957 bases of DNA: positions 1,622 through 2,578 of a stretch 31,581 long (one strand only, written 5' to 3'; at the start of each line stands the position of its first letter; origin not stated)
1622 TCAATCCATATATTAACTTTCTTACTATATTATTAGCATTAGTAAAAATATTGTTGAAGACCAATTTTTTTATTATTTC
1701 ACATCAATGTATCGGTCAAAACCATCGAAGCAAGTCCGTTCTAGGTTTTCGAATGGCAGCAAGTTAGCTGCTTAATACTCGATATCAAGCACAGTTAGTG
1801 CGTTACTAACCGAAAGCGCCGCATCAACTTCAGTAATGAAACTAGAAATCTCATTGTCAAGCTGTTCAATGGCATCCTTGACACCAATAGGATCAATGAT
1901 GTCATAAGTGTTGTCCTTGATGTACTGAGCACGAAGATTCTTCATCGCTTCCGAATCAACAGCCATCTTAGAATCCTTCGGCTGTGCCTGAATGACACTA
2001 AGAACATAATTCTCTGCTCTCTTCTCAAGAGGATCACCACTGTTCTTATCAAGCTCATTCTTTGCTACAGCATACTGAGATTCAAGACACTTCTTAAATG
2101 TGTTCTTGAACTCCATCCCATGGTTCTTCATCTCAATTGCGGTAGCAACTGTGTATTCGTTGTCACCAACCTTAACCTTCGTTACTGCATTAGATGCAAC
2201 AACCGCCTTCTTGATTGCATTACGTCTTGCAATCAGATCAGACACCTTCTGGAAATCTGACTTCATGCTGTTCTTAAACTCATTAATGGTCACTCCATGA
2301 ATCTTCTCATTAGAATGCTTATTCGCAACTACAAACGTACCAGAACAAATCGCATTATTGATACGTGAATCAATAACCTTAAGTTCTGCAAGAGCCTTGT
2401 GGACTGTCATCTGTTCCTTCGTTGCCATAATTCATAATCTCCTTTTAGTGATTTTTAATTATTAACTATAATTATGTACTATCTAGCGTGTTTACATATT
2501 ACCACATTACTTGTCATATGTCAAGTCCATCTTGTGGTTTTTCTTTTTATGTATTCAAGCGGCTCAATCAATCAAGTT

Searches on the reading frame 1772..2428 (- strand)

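Call 13: search_protein_families(library=phrogs, proteins=[window:1772-2428:-], max_evalue=0.001)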
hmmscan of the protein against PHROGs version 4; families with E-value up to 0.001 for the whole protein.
window:1772-2428:- (218 aa): 1 family
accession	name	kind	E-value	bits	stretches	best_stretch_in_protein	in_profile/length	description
phrog_1491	-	tail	1.1e-53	183.2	1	4-217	2-210/211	tail fiber protein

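Call 14: search_protein_families(library=pfam, proteins=[window:1772-2428:-], max_evalue=0.001)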
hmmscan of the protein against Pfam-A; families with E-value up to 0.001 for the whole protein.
window:1772-2428:- (218 aa): 0 families
